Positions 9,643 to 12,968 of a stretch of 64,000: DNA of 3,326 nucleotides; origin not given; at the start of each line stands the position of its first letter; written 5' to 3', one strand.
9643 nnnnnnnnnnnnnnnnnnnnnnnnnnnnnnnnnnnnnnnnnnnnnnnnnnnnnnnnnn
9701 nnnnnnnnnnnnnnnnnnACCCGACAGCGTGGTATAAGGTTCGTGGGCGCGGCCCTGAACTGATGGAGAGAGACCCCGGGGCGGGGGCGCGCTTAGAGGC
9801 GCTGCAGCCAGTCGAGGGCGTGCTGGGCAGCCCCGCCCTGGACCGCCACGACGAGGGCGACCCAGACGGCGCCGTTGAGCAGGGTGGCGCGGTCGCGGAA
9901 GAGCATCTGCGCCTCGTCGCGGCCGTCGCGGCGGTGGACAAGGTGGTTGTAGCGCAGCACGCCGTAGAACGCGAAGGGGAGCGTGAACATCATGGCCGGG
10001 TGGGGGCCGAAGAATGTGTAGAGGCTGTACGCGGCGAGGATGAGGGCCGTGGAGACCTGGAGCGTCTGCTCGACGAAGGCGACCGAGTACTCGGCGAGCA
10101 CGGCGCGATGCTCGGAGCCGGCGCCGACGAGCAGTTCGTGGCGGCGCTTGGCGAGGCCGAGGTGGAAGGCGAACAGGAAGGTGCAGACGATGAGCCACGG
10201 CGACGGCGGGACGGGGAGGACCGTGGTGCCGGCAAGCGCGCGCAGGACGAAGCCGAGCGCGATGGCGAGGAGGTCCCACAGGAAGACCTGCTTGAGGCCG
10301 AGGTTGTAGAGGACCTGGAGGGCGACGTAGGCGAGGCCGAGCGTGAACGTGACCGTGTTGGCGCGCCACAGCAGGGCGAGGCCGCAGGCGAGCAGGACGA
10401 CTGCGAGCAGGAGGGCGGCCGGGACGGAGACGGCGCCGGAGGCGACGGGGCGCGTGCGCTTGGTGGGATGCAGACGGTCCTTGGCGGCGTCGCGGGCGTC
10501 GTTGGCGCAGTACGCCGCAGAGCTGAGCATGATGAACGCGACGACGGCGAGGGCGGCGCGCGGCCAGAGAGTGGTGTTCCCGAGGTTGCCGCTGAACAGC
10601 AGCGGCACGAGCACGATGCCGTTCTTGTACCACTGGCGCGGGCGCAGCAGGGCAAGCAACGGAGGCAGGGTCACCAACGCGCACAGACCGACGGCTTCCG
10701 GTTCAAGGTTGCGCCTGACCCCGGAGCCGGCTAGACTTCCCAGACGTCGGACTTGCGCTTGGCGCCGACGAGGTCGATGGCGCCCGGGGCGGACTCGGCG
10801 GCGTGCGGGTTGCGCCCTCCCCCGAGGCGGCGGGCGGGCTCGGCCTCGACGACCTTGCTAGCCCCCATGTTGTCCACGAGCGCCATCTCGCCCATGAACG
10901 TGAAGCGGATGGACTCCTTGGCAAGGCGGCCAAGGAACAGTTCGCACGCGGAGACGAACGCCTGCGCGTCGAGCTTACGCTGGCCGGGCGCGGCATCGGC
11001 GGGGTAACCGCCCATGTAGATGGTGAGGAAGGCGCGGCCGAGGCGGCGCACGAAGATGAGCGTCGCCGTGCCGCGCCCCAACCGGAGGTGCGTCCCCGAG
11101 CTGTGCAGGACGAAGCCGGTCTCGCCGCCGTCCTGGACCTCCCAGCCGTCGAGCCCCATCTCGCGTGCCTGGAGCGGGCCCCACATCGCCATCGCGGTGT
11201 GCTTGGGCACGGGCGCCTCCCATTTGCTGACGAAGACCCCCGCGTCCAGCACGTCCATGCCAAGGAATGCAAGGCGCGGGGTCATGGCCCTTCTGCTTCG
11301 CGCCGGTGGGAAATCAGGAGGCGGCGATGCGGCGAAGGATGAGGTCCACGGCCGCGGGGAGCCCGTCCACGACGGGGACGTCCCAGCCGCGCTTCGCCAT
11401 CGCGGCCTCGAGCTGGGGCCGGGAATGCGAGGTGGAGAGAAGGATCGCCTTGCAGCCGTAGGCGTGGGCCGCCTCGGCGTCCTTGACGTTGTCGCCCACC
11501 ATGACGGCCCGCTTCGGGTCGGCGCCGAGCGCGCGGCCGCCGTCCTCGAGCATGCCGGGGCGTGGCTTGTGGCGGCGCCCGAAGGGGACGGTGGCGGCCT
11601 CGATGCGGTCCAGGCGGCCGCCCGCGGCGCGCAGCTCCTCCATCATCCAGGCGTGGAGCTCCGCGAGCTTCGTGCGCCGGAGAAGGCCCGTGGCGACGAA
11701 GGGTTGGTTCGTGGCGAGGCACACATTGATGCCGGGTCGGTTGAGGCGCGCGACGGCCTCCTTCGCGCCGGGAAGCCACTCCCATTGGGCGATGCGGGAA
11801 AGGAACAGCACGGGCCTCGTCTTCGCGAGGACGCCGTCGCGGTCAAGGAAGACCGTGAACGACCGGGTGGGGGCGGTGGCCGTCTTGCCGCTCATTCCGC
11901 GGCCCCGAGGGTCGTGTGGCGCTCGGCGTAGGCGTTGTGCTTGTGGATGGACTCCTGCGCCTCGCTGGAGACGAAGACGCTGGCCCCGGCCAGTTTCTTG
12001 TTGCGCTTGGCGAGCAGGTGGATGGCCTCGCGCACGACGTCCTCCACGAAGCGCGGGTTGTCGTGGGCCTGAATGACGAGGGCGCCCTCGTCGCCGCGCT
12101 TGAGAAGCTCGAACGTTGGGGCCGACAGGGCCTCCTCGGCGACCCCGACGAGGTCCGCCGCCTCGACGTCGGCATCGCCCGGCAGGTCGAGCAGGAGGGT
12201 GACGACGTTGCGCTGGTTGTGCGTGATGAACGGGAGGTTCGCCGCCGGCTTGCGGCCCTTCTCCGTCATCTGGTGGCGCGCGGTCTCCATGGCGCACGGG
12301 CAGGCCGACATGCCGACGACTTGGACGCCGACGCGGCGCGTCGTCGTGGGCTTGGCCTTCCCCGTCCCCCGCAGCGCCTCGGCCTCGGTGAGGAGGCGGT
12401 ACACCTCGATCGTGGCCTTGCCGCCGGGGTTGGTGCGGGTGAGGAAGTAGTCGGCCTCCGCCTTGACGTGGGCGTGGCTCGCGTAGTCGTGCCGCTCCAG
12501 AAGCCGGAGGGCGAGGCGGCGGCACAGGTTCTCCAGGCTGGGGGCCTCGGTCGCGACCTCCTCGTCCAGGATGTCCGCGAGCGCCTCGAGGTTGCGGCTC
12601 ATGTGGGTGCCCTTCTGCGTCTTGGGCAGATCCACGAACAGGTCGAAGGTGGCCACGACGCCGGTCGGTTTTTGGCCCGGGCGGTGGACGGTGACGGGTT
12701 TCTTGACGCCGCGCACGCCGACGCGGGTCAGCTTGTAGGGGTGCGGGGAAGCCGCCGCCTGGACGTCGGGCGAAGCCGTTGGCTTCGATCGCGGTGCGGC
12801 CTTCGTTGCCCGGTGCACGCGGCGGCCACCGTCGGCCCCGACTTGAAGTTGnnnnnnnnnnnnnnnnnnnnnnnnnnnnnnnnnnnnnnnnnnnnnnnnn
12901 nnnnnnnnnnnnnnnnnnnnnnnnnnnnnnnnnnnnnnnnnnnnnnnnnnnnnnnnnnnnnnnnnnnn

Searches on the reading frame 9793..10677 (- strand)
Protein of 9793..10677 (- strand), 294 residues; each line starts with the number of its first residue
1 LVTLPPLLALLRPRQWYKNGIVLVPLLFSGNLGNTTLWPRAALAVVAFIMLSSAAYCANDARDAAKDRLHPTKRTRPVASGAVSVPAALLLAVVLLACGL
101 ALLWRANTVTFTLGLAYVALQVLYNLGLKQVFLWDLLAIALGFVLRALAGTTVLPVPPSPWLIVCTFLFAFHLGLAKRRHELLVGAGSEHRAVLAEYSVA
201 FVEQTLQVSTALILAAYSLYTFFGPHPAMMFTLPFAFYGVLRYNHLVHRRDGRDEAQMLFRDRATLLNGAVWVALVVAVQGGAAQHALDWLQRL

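Call 6: search_protein_families(library=pfam, proteins=[window:9793-10677:-], max_evalue=0.1)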
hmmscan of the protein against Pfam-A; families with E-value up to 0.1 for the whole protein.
window:9793-10677:- (294 aa): 1 family
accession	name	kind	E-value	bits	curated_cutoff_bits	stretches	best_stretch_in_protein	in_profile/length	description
PF01040.23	UbiA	-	5e-27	95.2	34.2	1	35-259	16-244/250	UbiA prenyltransferase family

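Call 8: search_protein_families(library=ncbifam, proteins=[window:9793-10677:-], max_evalue=0.1)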
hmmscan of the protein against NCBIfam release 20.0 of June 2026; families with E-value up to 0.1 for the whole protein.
window:9793-10677:- (294 aa): 22 families
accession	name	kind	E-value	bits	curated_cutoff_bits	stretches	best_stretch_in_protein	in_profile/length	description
NF008977.0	PRK12324.1-2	equivalog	3.8e-62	210.4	234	1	7-279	5-286/297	decaprenyl-phosphate phosphoribosyltransferase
NF008978.0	PRK12324.1-4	equivalog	1.5e-51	175.3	207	1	7-277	35-316/322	decaprenyl-phosphate phosphoribosyltransferase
NF006088.0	PRK08238.1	equivalog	7.4e-45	153.5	351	1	6-216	194-405/482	UbiA family prenyltransferase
NF008976.0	PRK12324.1-1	equivalog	6.6e-34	117.7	474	1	9-278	23-301/306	decaprenyl-phosphate phosphoribosyltransferase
NF009523.0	PRK12884.1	equivalog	1e-14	54.4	269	1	4-177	4-171/279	prenyltransferase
TIGR01474.1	ubiA_proteo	equivalog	2.9e-10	40.1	275.45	1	19-156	16-157/282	4-hydroxybenzoate octaprenyltransferase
TIGR01473.1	cyoE_ctaB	equivalog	3.6e-10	40.1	210.3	1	8-134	4-132/281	heme o synthase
NF035940.1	prenyl_rel_EboC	equivalog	5.3e-08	32.6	250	1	41-175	41-175/292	UbiA-like protein EboC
NF009521.0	PRK12882.1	equivalog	3.7e-07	29.6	296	1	26-133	28-131/280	geranylgeranylglycerol-phosphate geranylgeranyltransferase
NF045897.1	SCO3242_trans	equivalog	3.8e-06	26.7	260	1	37-132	29-123/287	SCO3242 family prenyltransferase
NF009514.0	PRK12873.1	equivalog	4.4e-06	26.3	246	1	5-208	11-227/297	4-hydroxybenzoate polyprenyltransferase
NF009522.0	PRK12883.1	equivalog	6.7e-06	25.8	353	1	43-169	41-166/279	geranylgeranylglycerol-phosphate geranylgeranyltransferase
TIGR01475.1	ubiA_other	subfamily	7.3e-06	25.6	180.8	1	24-169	18-169/282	UbiA-like polyprenyltransferase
NF009516.0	PRK12875.1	equivalog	0.00019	20.6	205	1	7-170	20-188/292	prenyltransferase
NF003349.0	PRK04375.1-2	equivalog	0.00024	20.4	246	1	39-130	59-152/318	heme o synthase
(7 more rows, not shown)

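Call 56: search_solved_structures(query=window:9793-10677:-, max_evalue=0.001, show_alignments=1)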
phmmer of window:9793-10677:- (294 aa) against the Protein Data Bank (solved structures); distinct sequences matched with E-value up to 0.001: 2.
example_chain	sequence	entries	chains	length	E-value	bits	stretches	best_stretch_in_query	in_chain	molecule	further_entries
8j8j_D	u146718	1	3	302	6.5e-28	101.3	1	8-278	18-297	Decaprenyl-phosphate phosphoribosyltransferase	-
8j8k_A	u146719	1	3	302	1.3e-18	70.8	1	8-278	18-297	Decaprenyl-phosphate phosphoribosyltransferase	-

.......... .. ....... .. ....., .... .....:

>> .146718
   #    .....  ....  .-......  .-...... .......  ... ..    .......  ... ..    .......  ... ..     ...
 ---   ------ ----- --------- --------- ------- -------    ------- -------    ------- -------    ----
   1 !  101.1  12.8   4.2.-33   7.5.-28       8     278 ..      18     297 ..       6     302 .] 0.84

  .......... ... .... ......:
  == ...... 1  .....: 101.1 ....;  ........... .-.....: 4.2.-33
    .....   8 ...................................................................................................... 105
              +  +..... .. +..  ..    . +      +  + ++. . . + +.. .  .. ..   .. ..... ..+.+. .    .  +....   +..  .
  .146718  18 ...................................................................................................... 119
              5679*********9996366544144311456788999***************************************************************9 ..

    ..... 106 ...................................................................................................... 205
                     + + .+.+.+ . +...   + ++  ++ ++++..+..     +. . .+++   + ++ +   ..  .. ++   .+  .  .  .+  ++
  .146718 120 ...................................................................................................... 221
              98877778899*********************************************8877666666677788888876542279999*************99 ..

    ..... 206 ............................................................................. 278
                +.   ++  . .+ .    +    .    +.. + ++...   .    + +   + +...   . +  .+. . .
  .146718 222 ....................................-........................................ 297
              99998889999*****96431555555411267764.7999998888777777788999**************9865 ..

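Call 86: find_homologous_proteins(query=window:9793-10674:-, max_evalue=1e-20)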
Query window:9793-10674:- (293 aa): 5857 proteins with E <= 1e-20 among 8000 candidates; the best 120 are listed.
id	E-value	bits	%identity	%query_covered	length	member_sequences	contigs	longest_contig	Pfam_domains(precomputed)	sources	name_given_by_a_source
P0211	1.6e-186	637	100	100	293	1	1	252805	PF01040.24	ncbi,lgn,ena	-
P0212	8.3e-144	496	81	99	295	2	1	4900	PF01040.24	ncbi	-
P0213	9.6e-134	463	76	99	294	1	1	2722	PF01040.24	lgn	-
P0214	8.7e-128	444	75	97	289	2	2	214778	PF01040.24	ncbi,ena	ncbi:MAG: UbiA prenyltransferase family protein [Candidatus Thermoplasmatota archaeon]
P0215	1.4e-127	443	75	98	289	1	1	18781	PF01040.24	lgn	-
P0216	1.4e-115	404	69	98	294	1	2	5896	PF01040.24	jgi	jgi:4-hydroxybenzoate polyprenyltransferase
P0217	7.6e-104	365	63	95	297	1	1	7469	PF01040.24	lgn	-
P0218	2.1e-100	354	58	99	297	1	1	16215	PF01040.24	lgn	-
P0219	2.5e-100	354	59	99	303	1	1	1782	PF01040.24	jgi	jgi:4-hydroxybenzoate polyprenyltransferase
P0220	1.3e-99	351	60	96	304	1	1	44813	PF01040.24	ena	-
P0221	2.0e-99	351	58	99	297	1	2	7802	PF01040.24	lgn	-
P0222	2.6e-99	350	58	100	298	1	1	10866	PF01040.24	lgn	-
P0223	3.6e-99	350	64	90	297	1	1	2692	PF01040.24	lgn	-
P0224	1.5e-97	345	60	98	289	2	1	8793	PF01040.24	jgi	jgi:4-hydroxybenzoate polyprenyltransferase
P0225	1.5e-97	345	56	96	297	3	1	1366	PF01040.24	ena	-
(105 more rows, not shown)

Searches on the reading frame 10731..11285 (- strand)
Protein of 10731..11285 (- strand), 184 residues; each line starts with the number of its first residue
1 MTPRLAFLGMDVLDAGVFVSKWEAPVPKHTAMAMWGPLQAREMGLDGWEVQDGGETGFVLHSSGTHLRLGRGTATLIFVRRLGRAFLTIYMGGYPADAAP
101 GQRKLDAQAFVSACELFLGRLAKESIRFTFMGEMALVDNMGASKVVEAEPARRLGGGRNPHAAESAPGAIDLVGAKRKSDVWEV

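Call 12: search_protein_families(library=pfam, proteins=[window:10731-11285:-], max_evalue=0.01)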
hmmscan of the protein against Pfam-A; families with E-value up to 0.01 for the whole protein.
window:10731-11285:- (184 aa): 0 families

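Call 81: search_protein_families(library=ncbifam, proteins=[window:10731-11285:-], max_evalue=0.001)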
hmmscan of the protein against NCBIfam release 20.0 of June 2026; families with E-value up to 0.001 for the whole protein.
window:10731-11285:- (184 aa): 0 families

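Call 96: find_encoding_contigs(protein=window:10731-11285:-, flank=1000, max_places=6)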
Protein window:10731-11285:- (184 aa): 3 contigs read that carry it; 1 place shown.
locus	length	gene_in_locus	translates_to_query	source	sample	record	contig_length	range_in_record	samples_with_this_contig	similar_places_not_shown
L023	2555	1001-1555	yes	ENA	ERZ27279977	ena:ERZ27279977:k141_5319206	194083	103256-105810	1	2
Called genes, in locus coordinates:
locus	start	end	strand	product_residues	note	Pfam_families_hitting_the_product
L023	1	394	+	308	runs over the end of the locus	PF02649:GCHY-1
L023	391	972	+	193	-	PF00702:Hydrolase, PF13419:HAD_2 (weak), PF13242:Hydrolase_like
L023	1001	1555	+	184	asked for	-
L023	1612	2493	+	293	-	PF01040:UbiA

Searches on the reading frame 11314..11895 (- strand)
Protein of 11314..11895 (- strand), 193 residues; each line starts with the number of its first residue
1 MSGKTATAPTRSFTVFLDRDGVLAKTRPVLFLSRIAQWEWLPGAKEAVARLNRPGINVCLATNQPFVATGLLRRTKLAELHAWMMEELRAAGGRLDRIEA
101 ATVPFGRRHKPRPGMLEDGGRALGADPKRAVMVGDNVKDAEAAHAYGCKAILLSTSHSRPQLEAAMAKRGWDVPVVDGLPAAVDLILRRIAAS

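Call 12: search_protein_families(library=pfam, proteins=[window:11314-11871:-], max_evalue=0.01)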
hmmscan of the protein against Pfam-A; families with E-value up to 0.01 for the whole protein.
window:11314-11871:- (185 aa): 4 families
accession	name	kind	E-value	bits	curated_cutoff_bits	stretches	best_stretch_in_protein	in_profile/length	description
PF13242.12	Hydrolase_like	-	1.9e-13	50.6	22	1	101-161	3-64/75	HAD-hyrolase-like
PF00702.32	Hydrolase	-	6.1e-13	50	26.4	1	33-139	100-191/191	haloacid dehalogenase-like hydrolase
PF13419.12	HAD_2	-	9.2e-09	36.1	23.8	1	100-144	133-177/178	Haloacid dehalogenase-like hydrolase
PF13344.12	Hydrolase_6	-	8.2e-05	23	27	1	7-57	1-40/101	Haloacid dehalogenase-like hydrolase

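Call 58: search_solved_structures(query=window:11314-11871:-, max_evalue=0.001)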
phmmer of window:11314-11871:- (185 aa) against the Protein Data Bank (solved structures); distinct sequences matched with E-value up to 0.001: 8.
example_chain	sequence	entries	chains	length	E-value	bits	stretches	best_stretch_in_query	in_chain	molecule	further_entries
4pnh_A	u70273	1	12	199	9.2e-19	71.1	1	6-162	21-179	D,D-heptose 1,7-bisphosphate phosphatase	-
3l8h_A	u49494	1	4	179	4.7e-17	65.5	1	7-162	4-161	Putative haloacid dehalogenase-like hydrolase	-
2o2x_A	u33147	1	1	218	4.3e-11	46.1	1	6-140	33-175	hypothetical protein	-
3l8e_A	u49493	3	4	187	6.7e-09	38.9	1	6-174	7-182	D,D-heptose 1,7-bisphosphate phosphatase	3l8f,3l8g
2gmw_A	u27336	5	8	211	9.6e-09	38.4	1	6-174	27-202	D,D-heptose 1,7-bisphosphate phosphatase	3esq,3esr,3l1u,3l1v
4ex6_A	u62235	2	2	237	9.5e-08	35.2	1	67-179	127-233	AlnB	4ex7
2x4d_A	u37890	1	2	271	2.7e-06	30.5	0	101-180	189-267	PHOSPHOLYSINE PHOSPHOHISTIDINE INORGANIC PYROPHOSPHATE PHOSPHATASE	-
2fpr_A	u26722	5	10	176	0.00079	22.4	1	7-142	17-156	Histidine biosynthesis bifunctional protein hisB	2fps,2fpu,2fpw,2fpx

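Call 81: search_protein_families(library=ncbifam, proteins=[window:11314-11895:-], max_evalue=0.001)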
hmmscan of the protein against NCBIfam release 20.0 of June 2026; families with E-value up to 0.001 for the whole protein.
window:11314-11895:- (193 aa): 22 families
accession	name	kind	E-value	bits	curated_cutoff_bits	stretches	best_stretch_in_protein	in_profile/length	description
NF006506.0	PRK08942.1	equivalog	6.7e-30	104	178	1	14-187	5-178/182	D-glycero-beta-D-manno-heptose 1,7-bisphosphate 7-phosphatase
TIGR01656.1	Histidinol-ppas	subfamily_domain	1.7e-27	96.2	84.15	1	14-153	2-145/149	histidinol-phosphate phosphatase domain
TIGR01662.1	HAD-SF-IIIA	subfamily_domain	6.5e-20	71.7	44.6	1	15-154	3-139/141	HAD-IIIA family hydrolase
TIGR00213.1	GmhB_yaeD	subfamily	2.6e-11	43.5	149.6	1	14-153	3-149/176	D-glycero-beta-D-manno-heptose 1,7-bisphosphate 7-phosphatase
NF005264.0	PRK06769.1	equivalog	3.2e-11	43.3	217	1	14-166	6-149/175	HAD-IIIA family hydrolase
NF050049.1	HBPPhtaseGmhB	domain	3e-10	40.2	250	1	14-156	5-146/171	D-glycero-alpha-D-manno-heptose-1,7-bisphosphate 7-phosphatase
TIGR01458.1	HAD-SF-IIA-hyp3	hypoth_equivalog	6e-10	38.9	175.95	1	110-188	179-256/257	TIGR01458 family HAD-type hydrolase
TIGR01449.2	PGP_bact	equivalog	7.1e-09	35.5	180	1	41-157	87-188/213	phosphoglycolate phosphatase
TIGR01460.1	HAD-SF-IIA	subfamily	1.2e-08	35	100.15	0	36-66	11-41/246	HAD-IIA family hydrolase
NF003937.0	PRK05446.1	equivalog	9.7e-08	31.4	443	1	14-156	5-151/355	bifunctional histidinol-phosphatase/imidazoleglycerol-phosphate dehydratase HisB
NF009695.0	PRK13222.1-2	equivalog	6.7e-07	29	225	1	42-154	97-194/226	phosphoglycolate phosphatase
TIGR02253.1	CTE7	subfamily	7.1e-07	29.2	169.75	1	109-166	149-207/221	TIGR02253 family HAD-type hydrolase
NF009698.0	PRK13223.1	equivalog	5.1e-06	25.9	466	1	41-163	103-212/272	phosphoglycolate phosphatase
TIGR01261.1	hisB_Nterm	equivalog_domain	2.3e-05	24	140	1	14-155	3-148/161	histidinol-phosphatase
TIGR01454.1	AHBA_synth_RP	hypoth_equivalog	2.9e-05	23.8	246.65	1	108-151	129-172/205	AHBA synthesis associated protein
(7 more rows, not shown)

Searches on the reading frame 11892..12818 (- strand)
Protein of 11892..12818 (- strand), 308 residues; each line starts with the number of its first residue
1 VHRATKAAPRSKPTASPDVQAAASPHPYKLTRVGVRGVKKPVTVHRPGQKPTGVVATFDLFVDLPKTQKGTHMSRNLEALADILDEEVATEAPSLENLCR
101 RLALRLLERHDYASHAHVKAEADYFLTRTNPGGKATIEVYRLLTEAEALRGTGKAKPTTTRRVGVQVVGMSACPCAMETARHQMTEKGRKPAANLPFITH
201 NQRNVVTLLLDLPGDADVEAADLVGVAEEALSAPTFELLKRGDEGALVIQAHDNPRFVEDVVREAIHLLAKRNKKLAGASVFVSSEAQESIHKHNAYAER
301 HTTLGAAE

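Call 12: search_protein_families(library=pfam, proteins=[window:11892-12818:-], max_evalue=0.01)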
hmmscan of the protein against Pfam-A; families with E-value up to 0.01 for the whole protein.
window:11892-12818:- (308 aa): 1 family
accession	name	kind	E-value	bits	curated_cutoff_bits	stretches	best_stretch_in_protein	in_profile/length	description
PF02649.19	GCHY-1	-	1.9e-73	247.7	25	1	17-298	2-260/260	Type I GTP cyclohydrolase folE2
